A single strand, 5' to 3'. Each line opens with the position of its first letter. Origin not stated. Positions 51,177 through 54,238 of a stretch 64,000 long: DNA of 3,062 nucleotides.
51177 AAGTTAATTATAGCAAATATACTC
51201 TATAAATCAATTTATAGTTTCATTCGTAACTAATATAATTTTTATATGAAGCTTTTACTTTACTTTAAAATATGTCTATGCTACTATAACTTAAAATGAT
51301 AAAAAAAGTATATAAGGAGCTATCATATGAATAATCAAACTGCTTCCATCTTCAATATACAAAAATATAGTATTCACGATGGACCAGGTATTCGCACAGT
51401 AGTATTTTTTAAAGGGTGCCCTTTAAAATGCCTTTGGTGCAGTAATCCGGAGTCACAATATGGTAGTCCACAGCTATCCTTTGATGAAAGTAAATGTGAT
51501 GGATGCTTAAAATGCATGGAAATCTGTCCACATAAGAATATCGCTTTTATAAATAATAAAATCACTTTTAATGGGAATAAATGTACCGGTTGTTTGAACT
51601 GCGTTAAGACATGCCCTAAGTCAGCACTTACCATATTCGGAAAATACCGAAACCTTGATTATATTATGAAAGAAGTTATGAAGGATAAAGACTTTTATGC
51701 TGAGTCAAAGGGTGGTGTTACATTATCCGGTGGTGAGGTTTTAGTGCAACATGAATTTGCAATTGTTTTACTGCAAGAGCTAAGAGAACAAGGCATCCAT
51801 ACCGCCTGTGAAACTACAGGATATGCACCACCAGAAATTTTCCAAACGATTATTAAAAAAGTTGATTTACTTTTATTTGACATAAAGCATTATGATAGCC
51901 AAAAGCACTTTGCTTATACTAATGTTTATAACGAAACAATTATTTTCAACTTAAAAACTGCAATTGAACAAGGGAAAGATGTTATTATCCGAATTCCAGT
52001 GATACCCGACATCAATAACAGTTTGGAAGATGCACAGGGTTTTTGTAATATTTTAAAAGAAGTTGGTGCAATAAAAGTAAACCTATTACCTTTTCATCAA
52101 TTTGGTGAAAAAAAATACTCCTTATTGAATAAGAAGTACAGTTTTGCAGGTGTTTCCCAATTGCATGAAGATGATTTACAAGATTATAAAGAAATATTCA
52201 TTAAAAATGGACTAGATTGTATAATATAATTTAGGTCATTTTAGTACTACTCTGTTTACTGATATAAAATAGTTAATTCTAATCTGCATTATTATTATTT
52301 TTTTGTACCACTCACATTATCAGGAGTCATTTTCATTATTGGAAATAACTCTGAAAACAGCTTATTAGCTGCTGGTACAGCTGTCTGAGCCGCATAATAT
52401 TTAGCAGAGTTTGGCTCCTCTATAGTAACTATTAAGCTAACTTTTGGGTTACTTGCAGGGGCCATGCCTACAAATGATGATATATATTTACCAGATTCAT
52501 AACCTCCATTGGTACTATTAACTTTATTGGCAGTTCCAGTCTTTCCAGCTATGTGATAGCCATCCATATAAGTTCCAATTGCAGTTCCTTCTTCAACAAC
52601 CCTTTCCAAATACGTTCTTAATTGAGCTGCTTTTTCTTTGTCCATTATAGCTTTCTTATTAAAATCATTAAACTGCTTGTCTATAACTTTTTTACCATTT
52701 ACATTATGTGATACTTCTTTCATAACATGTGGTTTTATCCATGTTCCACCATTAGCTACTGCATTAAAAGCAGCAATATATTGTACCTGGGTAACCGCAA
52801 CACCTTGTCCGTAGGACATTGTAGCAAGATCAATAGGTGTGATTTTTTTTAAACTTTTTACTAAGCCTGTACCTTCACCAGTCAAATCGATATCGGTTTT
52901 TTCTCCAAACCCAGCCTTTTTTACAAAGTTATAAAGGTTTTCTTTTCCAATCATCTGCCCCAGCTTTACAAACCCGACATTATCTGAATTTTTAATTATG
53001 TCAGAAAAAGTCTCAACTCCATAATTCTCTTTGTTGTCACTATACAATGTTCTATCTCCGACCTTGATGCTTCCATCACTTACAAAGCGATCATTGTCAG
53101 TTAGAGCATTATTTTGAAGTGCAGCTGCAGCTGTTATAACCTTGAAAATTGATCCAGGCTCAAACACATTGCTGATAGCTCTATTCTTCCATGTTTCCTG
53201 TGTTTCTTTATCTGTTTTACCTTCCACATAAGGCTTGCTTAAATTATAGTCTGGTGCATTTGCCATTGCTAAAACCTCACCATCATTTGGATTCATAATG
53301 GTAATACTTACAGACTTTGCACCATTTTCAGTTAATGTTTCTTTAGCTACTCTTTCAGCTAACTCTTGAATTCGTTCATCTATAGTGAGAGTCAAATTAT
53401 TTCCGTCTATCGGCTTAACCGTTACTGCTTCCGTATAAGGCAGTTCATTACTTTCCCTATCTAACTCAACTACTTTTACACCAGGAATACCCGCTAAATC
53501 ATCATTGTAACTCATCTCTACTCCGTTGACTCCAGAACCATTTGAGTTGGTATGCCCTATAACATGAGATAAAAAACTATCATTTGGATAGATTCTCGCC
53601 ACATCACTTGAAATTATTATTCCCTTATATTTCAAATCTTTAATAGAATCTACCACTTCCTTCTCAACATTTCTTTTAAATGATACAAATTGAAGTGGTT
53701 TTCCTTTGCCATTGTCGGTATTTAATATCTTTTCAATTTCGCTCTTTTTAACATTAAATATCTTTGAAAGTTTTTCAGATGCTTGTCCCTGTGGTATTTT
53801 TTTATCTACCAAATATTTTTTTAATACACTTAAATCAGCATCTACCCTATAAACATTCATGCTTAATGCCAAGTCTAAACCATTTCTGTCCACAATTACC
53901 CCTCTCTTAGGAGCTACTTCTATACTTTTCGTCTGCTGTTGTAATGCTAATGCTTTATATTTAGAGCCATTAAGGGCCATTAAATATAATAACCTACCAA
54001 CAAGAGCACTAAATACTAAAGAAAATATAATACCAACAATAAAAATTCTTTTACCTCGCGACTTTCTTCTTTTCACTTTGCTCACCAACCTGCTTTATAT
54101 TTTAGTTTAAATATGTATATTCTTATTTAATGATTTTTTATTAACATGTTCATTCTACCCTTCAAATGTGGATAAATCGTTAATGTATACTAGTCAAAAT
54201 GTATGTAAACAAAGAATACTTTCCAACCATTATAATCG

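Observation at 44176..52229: Glycyl-radical-enzyme locus co-organised with an Fsa-type aldolase, G6PD, a cyclase-family hydrolase and a racemase-like protein, under a DeoR regulator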

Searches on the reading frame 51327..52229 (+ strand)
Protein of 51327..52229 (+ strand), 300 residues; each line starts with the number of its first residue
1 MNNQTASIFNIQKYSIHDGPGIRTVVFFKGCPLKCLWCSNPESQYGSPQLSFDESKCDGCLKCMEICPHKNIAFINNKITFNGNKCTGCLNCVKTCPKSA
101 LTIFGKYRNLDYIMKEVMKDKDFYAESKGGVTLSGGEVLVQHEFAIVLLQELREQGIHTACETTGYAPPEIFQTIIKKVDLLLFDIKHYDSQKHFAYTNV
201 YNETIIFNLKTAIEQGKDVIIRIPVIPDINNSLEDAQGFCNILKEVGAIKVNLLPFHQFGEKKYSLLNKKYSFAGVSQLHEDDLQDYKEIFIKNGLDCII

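Call 3: search_protein_families(library=pfam, proteins=[window:51327-52229:+])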
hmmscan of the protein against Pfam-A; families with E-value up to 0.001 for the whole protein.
window:51327-52229:+ (300 aa): 11 families
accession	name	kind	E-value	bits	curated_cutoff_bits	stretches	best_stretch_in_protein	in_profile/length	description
PF04055.27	Radical_SAM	-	6.1e-16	59.5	29.5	1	94-232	19-157/166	Radical SAM superfamily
PF13353.11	Fer4_12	-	1.8e-13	51.4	22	2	85-183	18-113/137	4Fe-4S single cluster domain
PF12837.12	Fer4_6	-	1.9e-12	46.9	25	2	52-70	4-22/24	4Fe-4S binding domain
PF00037.32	Fer4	-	3.4e-12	46.1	21.1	2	52-70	3-21/24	4Fe-4S binding domain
PF13237.11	Fer4_10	-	3.5e-10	40.1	25.5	1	51-97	3-53/53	4Fe-4S dicluster domain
PF12838.12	Fer4_7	-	1.3e-09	38.8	27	1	56-100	1-52/52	4Fe-4S dicluster domain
PF14697.11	Fer4_21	-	2.5e-07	31.2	35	1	53-100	4-56/59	4Fe-4S dicluster domain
PF13484.11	Fer4_16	-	7.5e-07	30.3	30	0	85-123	1-40/66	4Fe-4S double cluster binding domain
PF13187.11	Fer4_9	-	1.3e-06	28.7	27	1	56-100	1-51/52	4Fe-4S dicluster domain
PF12797.12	Fer4_2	-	6.8e-06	26.2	24.5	0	52-68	5-21/22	4Fe-4S binding domain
PF12800.12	Fer4_4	-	2.9e-05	24.5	24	0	84-98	2-16/17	4Fe-4S binding domain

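Call 4: search_protein_families(library=ncbifam, proteins=[window:51327-52229:+])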
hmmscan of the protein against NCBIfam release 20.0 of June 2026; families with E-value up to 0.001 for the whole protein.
window:51327-52229:+ (300 aa): 63 families (the best 25 are shown)
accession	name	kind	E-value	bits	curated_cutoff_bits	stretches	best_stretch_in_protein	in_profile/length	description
TIGR02494.1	PFLE_PFLC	subfamily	8.1e-105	350.3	174.35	1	8-294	1-292/293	glycyl-radical enzyme activating protein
NF043069.1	T4HPD_activ_SAM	equivalog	9.1e-102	340.4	425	1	7-297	3-294/299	trans-4-hydroxy-L-proline dehydratase activase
NF048010.1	SfplDhtActHpsHDes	equivalog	5.7e-97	324.1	430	1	3-289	3-296/298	(2S)-3-sulfopropanediol dehydratase activating enzyme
TIGR04395.1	cutC_activ_rSAM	equivalog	6.2e-90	301.6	360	1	4-297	3-303/309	choline TMA-lyase-activating enzyme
NF033719.1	ind_deCO2_activ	equivalog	7.9e-86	288.1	425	1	7-300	2-302/302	indoleacetate decarboxylase activase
NF033717.2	HPDL_rSAM_activ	equivalog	1.1e-82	277.8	420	1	4-300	2-305/311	4-hydroxyphenylacetate decarboxylase activase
NF048008.1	SfplDhtActHpfHKleb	equivalog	1.9e-77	260.6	500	1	8-299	2-304/308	(2S)-3-sulfopropanediol dehydratase activating enzyme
NF007483.0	PRK10076.1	equivalog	7.6e-74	248.5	326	2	85-297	75-287/292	[formate-C-acetyltransferase]-activating enzyme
TIGR04003.1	rSAM_BssD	equivalog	3.4e-64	217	496.45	1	8-279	3-284/314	[benzylsuccinate synthase]-activating enzyme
TIGR02493.1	PFLA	equivalog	1.8e-53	181.4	231.75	2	104-291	42-232/235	pyruvate formate-lyase-activating protein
TIGR04041.1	activase_YjjW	hypoth_equivalog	1.7e-48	165.4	250.2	1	6-281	2-263/276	YjjW family glycine radical enzyme activase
NF008356.0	PRK11145.1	equivalog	2.3e-39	135.2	375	2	88-296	29-242/246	pyruvate formate lyase 1-activating protein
TIGR02495.1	NrdG2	equivalog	1.7e-16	60.1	131.15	2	129-247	64-184/193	anaerobic ribonucleoside-triphosphate reductase activating protein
NF038196.1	ferrodoxin_EFR1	subfamily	9.3e-12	45.5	75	1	52-106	182-233/242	EFR1 family ferrodoxin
TIGR02491.1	NrdG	equivalog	3.1e-11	43.4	126.1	1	8-58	2-52/154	anaerobic ribonucleoside-triphosphate reductase activating protein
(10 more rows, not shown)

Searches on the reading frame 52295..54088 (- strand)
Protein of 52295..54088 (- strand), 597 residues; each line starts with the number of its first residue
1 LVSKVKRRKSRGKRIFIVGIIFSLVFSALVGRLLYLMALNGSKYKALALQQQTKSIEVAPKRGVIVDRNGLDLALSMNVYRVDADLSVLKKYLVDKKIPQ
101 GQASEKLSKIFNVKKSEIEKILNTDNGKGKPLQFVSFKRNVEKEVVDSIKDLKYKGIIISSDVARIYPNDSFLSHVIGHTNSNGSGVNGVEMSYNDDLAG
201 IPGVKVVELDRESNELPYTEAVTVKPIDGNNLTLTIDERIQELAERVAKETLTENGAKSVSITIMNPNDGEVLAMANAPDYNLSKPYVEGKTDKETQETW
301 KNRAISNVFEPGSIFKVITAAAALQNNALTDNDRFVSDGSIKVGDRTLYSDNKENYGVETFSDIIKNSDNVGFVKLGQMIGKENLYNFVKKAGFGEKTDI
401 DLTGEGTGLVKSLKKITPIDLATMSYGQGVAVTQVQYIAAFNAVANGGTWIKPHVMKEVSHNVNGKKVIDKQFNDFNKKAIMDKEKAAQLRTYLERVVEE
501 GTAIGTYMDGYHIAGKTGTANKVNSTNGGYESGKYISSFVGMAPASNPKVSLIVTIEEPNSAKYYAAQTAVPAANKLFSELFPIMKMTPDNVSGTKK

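Call 3: search_protein_families(library=pfam, proteins=[window:52295-54088:-])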
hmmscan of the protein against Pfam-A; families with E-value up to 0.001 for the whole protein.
window:52295-54088:- (597 aa): 3 families
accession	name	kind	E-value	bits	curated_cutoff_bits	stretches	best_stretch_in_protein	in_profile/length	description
PF00905.27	Transpeptidase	-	1.5e-72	244.8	22.1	1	261-577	2-297/299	Penicillin binding protein transpeptidase domain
PF03717.20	PBP_dimer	-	5.9e-22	79.4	24.4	1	59-214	3-174/180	Penicillin-binding Protein dimerisation domain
PF13354.11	Beta-lactamase2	-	6.4e-06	26.1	22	1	306-525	18-195/214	Beta-lactamase enzyme family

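Call 4: search_protein_families(library=ncbifam, proteins=[window:52295-54088:-])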
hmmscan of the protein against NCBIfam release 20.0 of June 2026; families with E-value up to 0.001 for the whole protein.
window:52295-54088:- (597 aa): 19 families
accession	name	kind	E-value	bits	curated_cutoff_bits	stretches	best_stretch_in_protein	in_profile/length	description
TIGR02214.1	spoVD_pbp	equivalog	2.5e-191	637.3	688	1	17-593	4-566/636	stage V sporulation protein D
TIGR03423.1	pbp2_mrdA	equivalog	4.4e-95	319.4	455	1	14-581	2-590/593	penicillin-binding protein 2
NF053573.1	PBP2_PenA_Neis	exception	1.2e-89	301.4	1105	1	3-589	16-568/572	peptidoglycan D,D-transpeptidase PBP2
NF011685.0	PRK15105.1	subfamily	4e-77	260.1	737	1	19-596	29-572/588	peptidoglycan glycosyltransferase FtsI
NF038271.1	strep_PBP2X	exception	1.4e-65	221.9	1050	1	6-567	17-601/750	penicillin-binding protein PBP2X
NF051842.1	PBP4_5_Efaec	equivalog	4.8e-34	117.8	700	1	59-559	162-648/668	penicillin-binding protein PBP4(5)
NF008061.0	PRK10795.1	equivalog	3.1e-30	105.3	962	2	185-558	206-594/634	peptidoglycan DD-transpeptidase MrdA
TIGR02074.1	PBP_1a_fam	subfamily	5e-29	101.5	508.75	1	229-545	223-509/535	PBP1A family penicillin-binding protein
NF038278.1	strep_PBP2B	exception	5.7e-27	94.5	975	1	185-560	262-656/678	penicillin-binding protein PBP2B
NF000237.1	MECA_PBP2A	equivalog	5e-24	84.5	750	1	56-558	144-635/668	PBP2a family beta-lactam-resistant peptidoglycan transpeptidase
NF000407.1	MECC_PBP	exception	1.7e-20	72.8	1500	1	58-559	144-633/665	PBP2a family beta-lactam-resistant peptidoglycan transpeptidase MecC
NF051885.1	tranpepglycosPbpC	equivalog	3.2e-19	69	900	1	231-521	293-545/632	multimodular transpeptidase-transglycosylase PbpC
NF000409.1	MECA_pure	exception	1.3e-18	66.9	1490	1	180-558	273-635/668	PBP2a family beta-lactam-resistant peptidoglycan transpeptidase MecA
NF000406.1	MECB_PBP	exception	2.6e-14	52.6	1450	1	56-558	143-641/674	PBP2a family beta-lactam-resistant peptidoglycan transpeptidase MecB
NF038272.1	strep_PBP1A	exception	3.8e-11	42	1075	1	301-528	356-567/658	penicillin-binding protein PBP1A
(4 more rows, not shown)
